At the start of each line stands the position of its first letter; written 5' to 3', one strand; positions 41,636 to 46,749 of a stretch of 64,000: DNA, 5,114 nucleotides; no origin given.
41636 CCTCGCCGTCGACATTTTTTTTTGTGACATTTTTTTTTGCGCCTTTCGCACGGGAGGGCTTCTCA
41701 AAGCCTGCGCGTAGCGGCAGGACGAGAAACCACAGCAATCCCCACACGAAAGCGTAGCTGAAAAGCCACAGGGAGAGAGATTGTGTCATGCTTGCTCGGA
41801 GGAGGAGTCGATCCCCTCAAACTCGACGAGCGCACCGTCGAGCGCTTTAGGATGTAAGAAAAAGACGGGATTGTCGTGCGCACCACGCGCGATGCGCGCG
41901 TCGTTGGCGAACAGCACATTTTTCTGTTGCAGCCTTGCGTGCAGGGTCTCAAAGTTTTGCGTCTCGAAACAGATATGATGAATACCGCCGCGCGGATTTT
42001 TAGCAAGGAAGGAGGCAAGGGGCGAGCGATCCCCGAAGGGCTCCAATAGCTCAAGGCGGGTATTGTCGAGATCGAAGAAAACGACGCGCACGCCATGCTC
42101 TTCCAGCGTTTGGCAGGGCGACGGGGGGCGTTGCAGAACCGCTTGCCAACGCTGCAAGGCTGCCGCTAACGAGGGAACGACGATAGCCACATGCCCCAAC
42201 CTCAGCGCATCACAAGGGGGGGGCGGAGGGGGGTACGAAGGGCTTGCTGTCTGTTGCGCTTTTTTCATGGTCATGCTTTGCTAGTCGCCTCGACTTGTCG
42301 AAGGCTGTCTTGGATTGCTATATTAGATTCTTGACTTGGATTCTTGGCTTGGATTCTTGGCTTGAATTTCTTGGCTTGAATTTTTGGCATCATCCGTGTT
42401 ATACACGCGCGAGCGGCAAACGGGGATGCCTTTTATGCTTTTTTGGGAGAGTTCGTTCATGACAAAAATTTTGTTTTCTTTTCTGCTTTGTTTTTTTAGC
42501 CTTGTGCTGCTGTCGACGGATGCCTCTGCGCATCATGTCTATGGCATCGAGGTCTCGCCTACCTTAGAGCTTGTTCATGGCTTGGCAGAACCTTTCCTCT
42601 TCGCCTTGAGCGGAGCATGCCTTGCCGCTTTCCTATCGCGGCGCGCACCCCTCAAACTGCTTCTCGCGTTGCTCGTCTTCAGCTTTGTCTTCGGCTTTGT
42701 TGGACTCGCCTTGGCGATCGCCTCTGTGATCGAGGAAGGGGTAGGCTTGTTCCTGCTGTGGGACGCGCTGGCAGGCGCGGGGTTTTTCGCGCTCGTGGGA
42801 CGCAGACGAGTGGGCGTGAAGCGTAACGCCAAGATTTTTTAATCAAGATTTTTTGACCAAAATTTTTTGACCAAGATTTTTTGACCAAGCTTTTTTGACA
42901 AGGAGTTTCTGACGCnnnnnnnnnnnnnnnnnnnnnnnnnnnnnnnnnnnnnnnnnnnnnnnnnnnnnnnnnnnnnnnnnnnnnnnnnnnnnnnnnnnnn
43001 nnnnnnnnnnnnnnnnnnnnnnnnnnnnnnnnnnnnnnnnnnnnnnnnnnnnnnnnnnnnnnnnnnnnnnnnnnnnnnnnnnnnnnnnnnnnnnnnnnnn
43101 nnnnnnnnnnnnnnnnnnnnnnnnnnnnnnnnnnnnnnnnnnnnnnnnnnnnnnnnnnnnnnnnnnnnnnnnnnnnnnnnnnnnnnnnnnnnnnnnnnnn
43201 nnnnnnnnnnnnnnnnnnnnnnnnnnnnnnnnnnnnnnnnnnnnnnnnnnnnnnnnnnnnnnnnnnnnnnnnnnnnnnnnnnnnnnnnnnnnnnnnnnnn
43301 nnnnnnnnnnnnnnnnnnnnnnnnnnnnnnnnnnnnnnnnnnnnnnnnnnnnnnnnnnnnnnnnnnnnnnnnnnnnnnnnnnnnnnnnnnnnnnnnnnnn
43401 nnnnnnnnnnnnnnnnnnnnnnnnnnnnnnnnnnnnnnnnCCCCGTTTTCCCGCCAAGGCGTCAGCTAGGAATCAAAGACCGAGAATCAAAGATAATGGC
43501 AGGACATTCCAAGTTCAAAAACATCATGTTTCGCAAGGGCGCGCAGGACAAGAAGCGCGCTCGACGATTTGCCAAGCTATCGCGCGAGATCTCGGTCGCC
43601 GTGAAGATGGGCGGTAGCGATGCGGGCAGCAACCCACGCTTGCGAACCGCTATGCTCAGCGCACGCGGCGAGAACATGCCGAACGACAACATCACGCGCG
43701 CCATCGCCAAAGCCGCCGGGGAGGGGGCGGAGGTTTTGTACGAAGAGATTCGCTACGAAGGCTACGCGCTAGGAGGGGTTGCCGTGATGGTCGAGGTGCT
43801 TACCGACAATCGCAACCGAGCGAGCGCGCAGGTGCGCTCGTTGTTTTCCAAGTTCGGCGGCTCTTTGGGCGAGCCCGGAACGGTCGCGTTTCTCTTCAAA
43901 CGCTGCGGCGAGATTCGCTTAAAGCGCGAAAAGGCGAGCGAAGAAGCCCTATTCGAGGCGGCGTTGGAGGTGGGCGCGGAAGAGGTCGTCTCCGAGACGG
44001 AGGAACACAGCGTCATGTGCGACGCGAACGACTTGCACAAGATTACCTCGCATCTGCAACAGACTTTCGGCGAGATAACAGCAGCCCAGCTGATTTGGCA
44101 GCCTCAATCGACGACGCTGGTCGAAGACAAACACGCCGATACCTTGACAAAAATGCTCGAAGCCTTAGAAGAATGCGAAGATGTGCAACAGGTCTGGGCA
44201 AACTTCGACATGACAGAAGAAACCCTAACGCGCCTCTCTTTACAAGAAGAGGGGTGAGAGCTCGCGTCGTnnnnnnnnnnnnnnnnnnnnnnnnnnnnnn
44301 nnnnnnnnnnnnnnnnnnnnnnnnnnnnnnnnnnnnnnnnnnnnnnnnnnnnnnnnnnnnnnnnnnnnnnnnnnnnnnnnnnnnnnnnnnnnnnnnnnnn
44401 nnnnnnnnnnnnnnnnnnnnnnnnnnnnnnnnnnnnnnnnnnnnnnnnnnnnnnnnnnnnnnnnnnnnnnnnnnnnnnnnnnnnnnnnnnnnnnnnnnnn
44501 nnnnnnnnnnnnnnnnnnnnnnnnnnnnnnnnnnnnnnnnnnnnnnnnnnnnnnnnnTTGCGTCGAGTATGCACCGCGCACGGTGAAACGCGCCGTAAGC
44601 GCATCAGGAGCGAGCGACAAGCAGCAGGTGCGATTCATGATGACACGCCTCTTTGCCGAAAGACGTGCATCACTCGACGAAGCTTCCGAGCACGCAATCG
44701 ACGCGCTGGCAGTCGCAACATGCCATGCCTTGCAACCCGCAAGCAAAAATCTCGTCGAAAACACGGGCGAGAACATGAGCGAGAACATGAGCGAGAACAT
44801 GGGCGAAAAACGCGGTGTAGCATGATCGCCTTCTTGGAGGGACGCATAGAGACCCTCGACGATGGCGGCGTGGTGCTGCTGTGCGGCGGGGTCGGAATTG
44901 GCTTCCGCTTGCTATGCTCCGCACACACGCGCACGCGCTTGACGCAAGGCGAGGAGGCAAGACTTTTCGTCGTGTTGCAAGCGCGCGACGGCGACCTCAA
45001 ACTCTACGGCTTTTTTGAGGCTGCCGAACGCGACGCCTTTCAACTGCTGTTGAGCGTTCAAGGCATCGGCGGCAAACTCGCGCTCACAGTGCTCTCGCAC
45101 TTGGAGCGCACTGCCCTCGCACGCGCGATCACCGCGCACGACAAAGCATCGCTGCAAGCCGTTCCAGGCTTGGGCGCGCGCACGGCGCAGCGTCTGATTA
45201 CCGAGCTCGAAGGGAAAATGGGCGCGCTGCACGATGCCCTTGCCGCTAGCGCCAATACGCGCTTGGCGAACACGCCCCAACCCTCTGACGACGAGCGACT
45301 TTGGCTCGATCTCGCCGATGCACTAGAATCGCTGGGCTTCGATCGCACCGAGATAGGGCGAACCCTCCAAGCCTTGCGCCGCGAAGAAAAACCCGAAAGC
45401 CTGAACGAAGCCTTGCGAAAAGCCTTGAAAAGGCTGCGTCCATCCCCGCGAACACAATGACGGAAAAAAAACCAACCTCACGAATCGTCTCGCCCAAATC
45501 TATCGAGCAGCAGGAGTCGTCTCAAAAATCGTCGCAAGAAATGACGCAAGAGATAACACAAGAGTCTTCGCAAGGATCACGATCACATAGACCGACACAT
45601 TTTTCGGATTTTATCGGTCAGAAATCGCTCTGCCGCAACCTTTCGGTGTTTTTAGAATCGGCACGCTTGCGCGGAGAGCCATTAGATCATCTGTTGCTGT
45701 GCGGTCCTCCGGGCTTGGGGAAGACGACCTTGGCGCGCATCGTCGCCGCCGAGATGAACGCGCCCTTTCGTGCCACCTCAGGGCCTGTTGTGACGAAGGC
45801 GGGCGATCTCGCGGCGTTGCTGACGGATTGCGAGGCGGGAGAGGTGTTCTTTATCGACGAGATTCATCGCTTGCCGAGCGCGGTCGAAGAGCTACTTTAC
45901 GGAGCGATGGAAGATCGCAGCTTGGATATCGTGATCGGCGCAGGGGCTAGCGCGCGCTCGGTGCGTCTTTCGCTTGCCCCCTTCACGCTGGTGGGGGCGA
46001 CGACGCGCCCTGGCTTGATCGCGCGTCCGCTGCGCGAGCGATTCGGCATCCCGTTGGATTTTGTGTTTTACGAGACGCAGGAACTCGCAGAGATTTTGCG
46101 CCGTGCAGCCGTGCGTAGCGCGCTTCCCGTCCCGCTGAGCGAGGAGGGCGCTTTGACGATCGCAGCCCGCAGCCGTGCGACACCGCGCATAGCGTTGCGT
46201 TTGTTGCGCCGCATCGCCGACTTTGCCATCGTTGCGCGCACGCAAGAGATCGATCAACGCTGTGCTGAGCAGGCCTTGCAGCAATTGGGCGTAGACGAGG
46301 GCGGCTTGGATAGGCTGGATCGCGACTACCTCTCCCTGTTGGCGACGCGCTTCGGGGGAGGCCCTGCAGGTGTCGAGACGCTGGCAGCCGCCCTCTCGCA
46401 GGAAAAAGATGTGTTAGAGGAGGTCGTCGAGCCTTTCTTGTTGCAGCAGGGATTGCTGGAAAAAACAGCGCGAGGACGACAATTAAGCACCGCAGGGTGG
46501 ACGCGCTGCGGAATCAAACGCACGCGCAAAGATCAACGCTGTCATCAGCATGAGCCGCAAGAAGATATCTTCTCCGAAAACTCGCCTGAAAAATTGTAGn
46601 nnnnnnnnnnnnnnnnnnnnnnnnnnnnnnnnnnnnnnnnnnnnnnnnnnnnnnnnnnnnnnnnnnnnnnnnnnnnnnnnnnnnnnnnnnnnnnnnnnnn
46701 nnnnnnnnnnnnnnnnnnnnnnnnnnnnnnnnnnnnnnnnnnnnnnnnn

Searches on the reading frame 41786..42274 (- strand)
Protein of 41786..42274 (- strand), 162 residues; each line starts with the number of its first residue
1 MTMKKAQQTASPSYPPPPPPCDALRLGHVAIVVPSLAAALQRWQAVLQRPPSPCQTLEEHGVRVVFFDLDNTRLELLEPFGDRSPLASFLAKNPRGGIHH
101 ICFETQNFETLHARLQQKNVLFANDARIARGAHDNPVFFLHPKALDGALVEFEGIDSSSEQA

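Call 17: search_protein_families(library=pfam, proteins=[window:41786-42274:-], max_evalue=0.01)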
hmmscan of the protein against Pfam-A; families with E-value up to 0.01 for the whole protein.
window:41786-42274:- (162 aa): 3 families
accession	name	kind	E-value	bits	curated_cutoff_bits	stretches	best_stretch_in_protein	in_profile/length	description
PF13669.12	Glyoxalase_4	-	2.6e-16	60.3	27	1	28-139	2-109/109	Glyoxalase/Bleomycin resistance protein/Dioxygenase superfamily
PF00903.31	Glyoxalase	-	8e-08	33.1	20.6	1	25-124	1-97/121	Glyoxalase/Bleomycin resistance protein/Dioxygenase superfamily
PF13468.12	Glyoxalase_3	-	6.1e-05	23.6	25.1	1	27-150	2-113/176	Glyoxalase-like domain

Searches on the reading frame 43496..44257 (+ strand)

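Call 17: search_protein_families(library=pfam, proteins=[window:43496-44257:+], max_evalue=0.01)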
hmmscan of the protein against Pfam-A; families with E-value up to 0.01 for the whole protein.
window:43496-44257:+ (253 aa): 3 families
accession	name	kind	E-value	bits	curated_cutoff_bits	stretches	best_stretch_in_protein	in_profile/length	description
PF01709.26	Transcrip_reg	-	4.4e-54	183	27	1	82-237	1-160/160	TACO1/YebC second and third domain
PF20772.2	TACO1_YebC_N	-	2.2e-27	95.8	36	1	5-76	1-73/73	TACO1/YebC protein N-terminal domain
PF24520.1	ARM_KNTC1_1st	-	0.0011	19.3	27.3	1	169-237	136-203/246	KNTC1 first ARM-repeats domain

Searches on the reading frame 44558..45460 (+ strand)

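Call 34: search_protein_families(library=pfam, proteins=[window:44558-45460:+], max_evalue=0.001)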
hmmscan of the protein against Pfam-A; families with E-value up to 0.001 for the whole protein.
window:44558-45460:+ (300 aa): 4 families
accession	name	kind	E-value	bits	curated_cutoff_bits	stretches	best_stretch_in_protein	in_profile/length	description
PF14520.12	HHH_5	-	1.1e-12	48.6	27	1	161-217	1-55/57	Helix-hairpin-helix domain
PF01330.27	RuvA_N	-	6e-12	45.9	23.6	1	89-151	1-61/61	RuvA N terminal domain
PF07499.19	RuvA_C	-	8.4e-07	29.8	24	1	251-293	5-46/47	RuvA, C-terminal domain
PF00633.29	HHH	-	0.00032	20.9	24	0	163-181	12-30/30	Helix-hairpin-helix motif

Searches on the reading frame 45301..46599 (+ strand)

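Call 34: search_protein_families(library=pfam, proteins=[window:45301-46599:+], max_evalue=0.001)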
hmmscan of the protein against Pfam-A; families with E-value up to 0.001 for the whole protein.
window:45301-46599:+ (432 aa): 11 families
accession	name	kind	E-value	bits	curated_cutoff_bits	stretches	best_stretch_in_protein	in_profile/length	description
PF05496.18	RuvB_N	-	1.4e-68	230.1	27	1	97-251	2-156/159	Holliday junction DNA helicase RuvB P-loop domain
PF17864.7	AAA_lid_4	-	1.4e-22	79.7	27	1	257-332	1-74/74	RuvB AAA lid domain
PF05491.19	RuvB_C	-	3.7e-22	78.5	24.7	1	334-401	2-69/72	RuvB C-terminal winged helix domain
PF00004.35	AAA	-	7.9e-20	72.1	21.2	1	131-250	1-125/131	ATPase family associated with various cellular activities (AAA)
PF07728.20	AAA_5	-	8.4e-10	39.2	22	1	130-247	1-138/139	AAA domain (dynein-related subfamily)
PF13401.12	AAA_22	-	0.0001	23.1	27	0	130-152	7-29/130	AAA domain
PF13191.12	AAA_16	-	0.00012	23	32.6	0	111-155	9-51/167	AAA ATPase domain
PF20720.3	nSTAND3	-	0.00018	21.7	27.2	1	130-187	19-73/155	Novel STAND NTPase 3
PF13173.12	AAA_14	-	0.00057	20.3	27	0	131-212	5-95/129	AAA domain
PF03215.21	Rad17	-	0.0006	20.2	23.8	0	108-168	25-85/186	Rad17 P-loop domain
PF05673.19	DUF815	-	0.0008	19.1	23.8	0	101-153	27-78/249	Protein of unknown function (DUF815)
